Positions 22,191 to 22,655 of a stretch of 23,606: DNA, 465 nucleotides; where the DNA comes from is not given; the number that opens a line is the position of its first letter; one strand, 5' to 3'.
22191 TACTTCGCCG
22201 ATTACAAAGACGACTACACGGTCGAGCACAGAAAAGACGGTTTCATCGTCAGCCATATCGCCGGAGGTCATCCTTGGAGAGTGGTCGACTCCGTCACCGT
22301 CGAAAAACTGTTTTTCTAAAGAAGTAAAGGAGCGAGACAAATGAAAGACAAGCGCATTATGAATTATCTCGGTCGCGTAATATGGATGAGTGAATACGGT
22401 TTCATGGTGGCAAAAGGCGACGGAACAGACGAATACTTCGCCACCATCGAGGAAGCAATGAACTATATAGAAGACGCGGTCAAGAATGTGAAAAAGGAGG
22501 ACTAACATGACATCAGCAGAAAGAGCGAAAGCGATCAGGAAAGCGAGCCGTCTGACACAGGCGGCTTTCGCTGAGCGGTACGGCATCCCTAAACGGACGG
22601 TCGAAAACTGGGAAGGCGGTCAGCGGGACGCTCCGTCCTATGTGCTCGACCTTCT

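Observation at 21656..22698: Terminator-insulated, operator-controlled cassette after the lysis genes: anti-defence (acr-aca-like) operon architecture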

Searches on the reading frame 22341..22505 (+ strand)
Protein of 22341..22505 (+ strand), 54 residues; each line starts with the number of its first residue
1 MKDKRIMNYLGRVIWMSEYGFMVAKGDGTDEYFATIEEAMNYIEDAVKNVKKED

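Call 6: search_protein_families(library=pfam, proteins=[window:22341-22505:+], max_evalue=0.1)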
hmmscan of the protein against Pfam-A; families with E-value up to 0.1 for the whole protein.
window:22341-22505:+ (54 aa): 0 families

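Call 7: search_protein_families(library=phrogs, proteins=[window:22341-22505:+], max_evalue=0.1)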
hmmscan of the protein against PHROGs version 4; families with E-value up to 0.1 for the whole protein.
window:22341-22505:+ (54 aa): 2 families
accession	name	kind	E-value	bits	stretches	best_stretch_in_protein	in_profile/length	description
phrog_30458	-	unknown function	0.016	16.2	1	18-43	31-55/60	-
phrog_3627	-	unknown function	0.049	14.3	1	28-52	33-57/70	-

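Call 48: find_homologous_proteins(query=window:22341-22505:+, max_evalue=0.01)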
Query window:22341-22505:+ (54 aa): 17 proteins with E <= 0.01 among 17 candidates.
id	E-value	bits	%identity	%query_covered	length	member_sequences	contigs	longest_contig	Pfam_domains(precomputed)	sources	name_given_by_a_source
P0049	3.0e-23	97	96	87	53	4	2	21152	-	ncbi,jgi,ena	-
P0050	2.0e-22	95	96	83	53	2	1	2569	-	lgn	-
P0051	3.3e-20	88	91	83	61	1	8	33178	-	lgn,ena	-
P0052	5.6e-18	81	83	85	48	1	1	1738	-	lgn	-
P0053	1.1e-17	80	86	81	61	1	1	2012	-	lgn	-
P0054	2.7e-17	79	84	81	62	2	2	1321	-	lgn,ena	-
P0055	3.8e-16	75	73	89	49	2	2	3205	-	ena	-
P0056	4.6e-14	69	79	80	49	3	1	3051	-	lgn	-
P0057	1.9e-13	67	75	81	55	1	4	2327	-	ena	-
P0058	5.4e-13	65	77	80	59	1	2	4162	-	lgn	-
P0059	5.9e-13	65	69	91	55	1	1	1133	-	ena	-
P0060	6.3e-12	62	67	83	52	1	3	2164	-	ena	-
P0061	7.1e-12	62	60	96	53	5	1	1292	-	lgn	-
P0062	1.8e-11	61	60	89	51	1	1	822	-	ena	-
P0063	5.3e-11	59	64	83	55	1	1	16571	-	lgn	-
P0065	1.3e-8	52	57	89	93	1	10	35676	-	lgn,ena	-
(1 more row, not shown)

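Call 49: find_encoding_contigs(protein=P0051, flank=3500, max_places=3)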
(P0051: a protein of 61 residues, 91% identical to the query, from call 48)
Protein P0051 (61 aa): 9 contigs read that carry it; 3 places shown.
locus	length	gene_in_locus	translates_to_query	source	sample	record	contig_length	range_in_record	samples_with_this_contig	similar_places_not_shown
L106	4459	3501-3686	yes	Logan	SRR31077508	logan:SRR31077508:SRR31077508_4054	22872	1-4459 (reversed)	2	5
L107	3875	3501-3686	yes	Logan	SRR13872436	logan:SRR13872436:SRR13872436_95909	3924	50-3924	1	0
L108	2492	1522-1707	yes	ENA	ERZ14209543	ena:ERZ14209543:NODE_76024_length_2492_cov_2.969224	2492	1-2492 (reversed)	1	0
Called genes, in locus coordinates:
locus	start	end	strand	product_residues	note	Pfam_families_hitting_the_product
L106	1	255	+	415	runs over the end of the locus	-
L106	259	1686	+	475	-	-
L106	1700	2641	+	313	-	PF01520:Amidase_3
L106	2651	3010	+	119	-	-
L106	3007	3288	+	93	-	PF06946:Phage_holin_5_1 (weak), PF16079:Phage_holin_5_2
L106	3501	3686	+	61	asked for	-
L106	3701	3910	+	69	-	-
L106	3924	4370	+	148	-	-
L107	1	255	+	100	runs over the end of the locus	?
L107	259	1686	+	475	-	-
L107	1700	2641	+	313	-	PF01520:Amidase_3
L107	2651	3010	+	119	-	-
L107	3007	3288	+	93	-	PF06946:Phage_holin_5_1 (weak), PF16079:Phage_holin_5_2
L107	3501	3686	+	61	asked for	-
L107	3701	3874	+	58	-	?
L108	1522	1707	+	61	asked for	-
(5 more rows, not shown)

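Call 50: find_encoding_contigs(protein=P0065, flank=3500, max_places=3)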
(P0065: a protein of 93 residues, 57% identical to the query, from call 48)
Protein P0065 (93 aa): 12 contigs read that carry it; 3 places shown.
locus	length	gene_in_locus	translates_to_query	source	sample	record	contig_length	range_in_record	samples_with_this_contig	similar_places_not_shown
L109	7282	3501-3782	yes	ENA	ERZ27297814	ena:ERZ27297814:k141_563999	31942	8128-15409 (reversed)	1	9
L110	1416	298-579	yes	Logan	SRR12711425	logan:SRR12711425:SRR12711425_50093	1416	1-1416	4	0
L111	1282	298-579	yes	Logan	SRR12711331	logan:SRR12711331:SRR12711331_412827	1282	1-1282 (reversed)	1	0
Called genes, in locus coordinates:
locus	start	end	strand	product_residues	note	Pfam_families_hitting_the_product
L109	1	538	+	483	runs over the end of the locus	-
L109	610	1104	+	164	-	PF05105:Phage_holin_4_1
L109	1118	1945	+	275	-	PF01520:Amidase_3, PF05036:SPOR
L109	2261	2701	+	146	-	-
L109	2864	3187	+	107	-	-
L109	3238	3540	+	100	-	-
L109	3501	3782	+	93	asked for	-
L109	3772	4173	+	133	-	-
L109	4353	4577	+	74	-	-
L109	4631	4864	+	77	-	-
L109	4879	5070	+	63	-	-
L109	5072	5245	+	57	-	-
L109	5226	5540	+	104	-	-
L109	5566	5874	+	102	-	-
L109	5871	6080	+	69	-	-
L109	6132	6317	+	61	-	-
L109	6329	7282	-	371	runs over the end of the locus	PF22022:Phage_int_M (weak), PF00589:Phage_integrase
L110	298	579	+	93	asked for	-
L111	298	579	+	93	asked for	-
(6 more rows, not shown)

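Call 82: search_solved_structures(query=A6, max_evalue=10, show_alignments=2)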
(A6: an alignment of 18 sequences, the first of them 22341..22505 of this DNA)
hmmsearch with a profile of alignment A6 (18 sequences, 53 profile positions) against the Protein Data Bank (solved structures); distinct sequences matched with E-value up to 10: 3.
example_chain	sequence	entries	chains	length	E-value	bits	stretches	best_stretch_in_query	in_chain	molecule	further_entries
8fjf_A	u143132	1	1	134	0.29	14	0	21-47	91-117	H10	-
2eob_A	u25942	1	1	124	0.7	12.8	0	28-48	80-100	1-phosphatidylinositol-4,5-bisphosphate phosphodiesterase gamma 2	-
2xo2_A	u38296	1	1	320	1.7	11.6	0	15-32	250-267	ANNEXIN A5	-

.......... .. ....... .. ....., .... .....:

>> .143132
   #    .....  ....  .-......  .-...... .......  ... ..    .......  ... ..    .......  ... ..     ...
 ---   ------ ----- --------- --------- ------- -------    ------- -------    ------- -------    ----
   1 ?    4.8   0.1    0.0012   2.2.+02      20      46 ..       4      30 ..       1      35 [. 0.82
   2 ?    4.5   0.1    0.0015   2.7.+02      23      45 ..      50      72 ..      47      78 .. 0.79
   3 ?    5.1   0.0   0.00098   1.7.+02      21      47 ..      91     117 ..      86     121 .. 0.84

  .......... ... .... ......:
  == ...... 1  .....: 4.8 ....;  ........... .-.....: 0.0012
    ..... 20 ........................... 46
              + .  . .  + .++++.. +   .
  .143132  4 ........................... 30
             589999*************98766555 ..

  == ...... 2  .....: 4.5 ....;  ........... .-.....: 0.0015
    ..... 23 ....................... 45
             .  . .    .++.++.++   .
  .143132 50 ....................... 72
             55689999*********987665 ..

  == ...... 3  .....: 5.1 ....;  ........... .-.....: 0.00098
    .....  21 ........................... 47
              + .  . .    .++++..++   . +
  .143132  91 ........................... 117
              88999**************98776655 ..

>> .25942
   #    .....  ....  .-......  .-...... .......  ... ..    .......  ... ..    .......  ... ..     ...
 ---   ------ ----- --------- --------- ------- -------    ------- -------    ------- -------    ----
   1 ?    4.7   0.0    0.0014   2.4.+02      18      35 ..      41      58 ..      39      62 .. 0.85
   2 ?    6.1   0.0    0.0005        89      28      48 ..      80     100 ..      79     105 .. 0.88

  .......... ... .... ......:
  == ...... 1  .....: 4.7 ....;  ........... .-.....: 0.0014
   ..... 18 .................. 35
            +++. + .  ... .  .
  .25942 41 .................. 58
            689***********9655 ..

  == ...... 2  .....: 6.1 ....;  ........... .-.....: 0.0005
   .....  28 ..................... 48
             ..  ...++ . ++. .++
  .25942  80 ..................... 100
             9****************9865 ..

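Call 83: predict_structure(alignment_id=A6)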
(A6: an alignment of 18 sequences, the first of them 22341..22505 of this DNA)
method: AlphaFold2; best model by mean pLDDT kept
length: 54 residues; sequences in the alignment: 18
mean_pLDDT: 88.3   pTM: 0.68
mean pLDDT of the five models: 88.3, 86.4, 85.7, 85.1, 83.6
residues with pLDDT >= 90: 32; 70-90: 18; 50-70: 4; < 50: 0
segments of 3 or more residues with pLDDT < 50: none
pLDDT, mean of each block of 10 residues (from residue 1): 87 92 88 95 90 63
secondary structure, 60 per line:
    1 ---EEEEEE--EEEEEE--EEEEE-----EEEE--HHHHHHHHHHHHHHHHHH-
elements in order: E4-9 E12-17 E20-24 E30-33 H36-53

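Call 86: fold_search(model_id=the predicted structure, library=pdb)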
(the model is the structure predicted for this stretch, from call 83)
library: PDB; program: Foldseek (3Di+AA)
matches with E <= 10: 56; with E <= 0.001: 0
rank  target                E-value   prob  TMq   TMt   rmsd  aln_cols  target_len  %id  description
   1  5utv_MODEL_1_A        1.4e+00  0.63  0.54  0.41   2.6        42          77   24  SARS-unique fold in the Rousettus Bat Coronavirus HKU9 (released 2017-06-21)
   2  8gqo_MODEL_1_A        2.4e+00  0.09  0.31  0.18  10.8        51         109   20  Solution NMR structure of vaccinia virus protein A28: an entry-fusion complex component (released 2023-09-06)
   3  8glv_Me               2.6e+00  0.14  0.39  0.01   7.1        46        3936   26  96-nm repeat unit of doublet microtubules from Chlamydomonas reinhardtii flagella (released 2023-05-31)
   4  2c9w_A                3.6e+00  0.33  0.53  0.21   2.7        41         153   12  CRYSTAL STRUCTURE OF SOCS-2 IN COMPLEX WITH ELONGIN-B AND ELONGIN-C AT 1.9A RESOLUTION (released 2006-02-22)
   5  5nsr_D                3.6e+00  0.06  0.28  0.02   4.9        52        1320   17  Cryo-EM structure of RNA polymerase-sigma54 holo enzyme with promoter DNA closed complex (released 2017-06-28)
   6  7zls_A                3.8e+00  0.30  0.54  0.21   3.1        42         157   14  co-crystal structure of SOCS2:ElonginB:ElonginC in complex with compound 13 (released 2023-04-26)
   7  8zkk_O                4.3e+00  0.21  0.44  0.06   2.0        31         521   16  Portal-tail of Vibrio cholerae typing phage mature VP1 (released 2024-08-14)
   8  4esn_A                4.6e+00  0.08  0.31  0.24   4.7        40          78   10  Crystal structure of a DUF1312 family protein (RUMGNA_02503) from Ruminococcus gnavus ATCC 29149 at 2.20 A resolution (released 2012-06-20)
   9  8cm1                  4.9e+00  0.16  0.48  0.18   4.5        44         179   18  Lol B - Localization of lipoprotein B from Vibrio cholera (released 2023-06-21)
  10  2gai_A                4.9e+00  0.11  0.34  0.05   4.0        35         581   14  Structure of Full Length Topoisomerase I from Thermotoga maritima in triclinic crystal form (released 2006-04-25)
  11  7zlm_G                5.6e+00  0.21  0.54  0.21   2.8        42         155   12  Crystal structure of SOCS2:ElonginB:ElonginC in complex with compound MN551 (released 2023-04-26)
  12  7zlm_D                5.6e+00  0.21  0.53  0.21   3.5        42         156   14  Crystal structure of SOCS2:ElonginB:ElonginC in complex with compound MN551 (released 2023-04-26)
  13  8w09_A                5.6e+00  0.11  0.36  0.09   5.5        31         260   13  HIV-1 wild-type intasome core (released 2024-04-17)
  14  7zlm_A                5.9e+00  0.16  0.44  0.17   2.5        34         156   12  Crystal structure of SOCS2:ElonginB:ElonginC in complex with compound MN551 (released 2023-04-26)
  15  6swz                  5.9e+00  0.11  0.36  0.11   2.5        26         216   15  Structure of the C-terminal domain of C. glutamicum mycoloyltransferase A (released 2020-03-04)
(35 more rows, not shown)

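Call 87: fold_search(model_id=the predicted structure, library=viral)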
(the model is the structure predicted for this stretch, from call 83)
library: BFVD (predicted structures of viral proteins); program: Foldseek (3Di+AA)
matches with E <= 10: 398; with E <= 0.001: 0
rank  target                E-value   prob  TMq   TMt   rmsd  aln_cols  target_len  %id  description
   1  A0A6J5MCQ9            1.2e-01  1.00  0.70  0.70   2.8        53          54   19  Uncharacterized protein [uncultured Caudovirales phage]
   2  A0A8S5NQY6            2.4e-01  1.00  0.75  0.08   1.1        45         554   24  Prohead serine protease [Myoviridae sp. ctj3P51]
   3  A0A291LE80            3.4e-01  0.72  0.49  0.34   8.8        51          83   20  Uncharacterized protein [Aeromonas phage AS-yj]
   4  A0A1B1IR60            4.2e-01  0.35  0.37  0.32  10.6        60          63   18  (no name in the UniProt tables at hand)
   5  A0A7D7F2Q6            4.4e-01  0.97  0.73  0.31   4.2        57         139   18  (no name in the UniProt tables at hand)
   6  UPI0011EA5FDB         4.4e-01  0.90  0.55  0.40   2.7        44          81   20  (no name look-up for this kind of identifier)
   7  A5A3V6                4.7e-01  0.98  0.72  0.73   1.7        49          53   20  (no name in the UniProt tables at hand)
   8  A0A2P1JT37            4.7e-01  0.90  0.58  0.17   5.1        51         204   20  Uncharacterized protein [Streptomyces phage Nesbitt]
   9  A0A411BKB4            4.7e-01  0.84  0.48  0.51   2.7        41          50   17  (no name in the UniProt tables at hand)
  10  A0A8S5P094            5.3e-01  0.97  0.69  0.43   2.5        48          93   23  Uncharacterized protein [Siphoviridae sp. ctg2r17]
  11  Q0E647                5.3e-01  0.82  0.58  0.39   8.4        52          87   13  Uncharacterized protein [Pseudomonas phage LKD16]
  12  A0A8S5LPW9            5.7e-01  0.98  0.64  0.74   1.5        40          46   18  Uncharacterized protein [Siphoviridae sp. ctoiW10]
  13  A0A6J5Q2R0            6.9e-01  0.80  0.59  0.70   7.0        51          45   25  Uncharacterized protein [uncultured Caudovirales phage]
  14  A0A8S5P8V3            7.3e-01  0.75  0.61  0.33   5.2        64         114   19  Uncharacterized protein [Siphoviridae sp. ctsfh5]
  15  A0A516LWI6            9.4e-01  0.96  0.68  0.78   1.6        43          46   19  (no name in the UniProt tables at hand)
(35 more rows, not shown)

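Call 91: search_protein_families(library=ncbifam, proteins=[window:22341-22505:+], max_evalue=0.05)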
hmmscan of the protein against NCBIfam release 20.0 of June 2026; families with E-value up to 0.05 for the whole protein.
window:22341-22505:+ (54 aa): 0 families

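Call 92: search_protein_families(library=padloc, proteins=[window:22341-22505:+], max_evalue=0.05)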
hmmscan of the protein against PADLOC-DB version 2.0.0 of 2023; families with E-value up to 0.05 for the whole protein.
window:22341-22505:+ (54 aa): 0 families
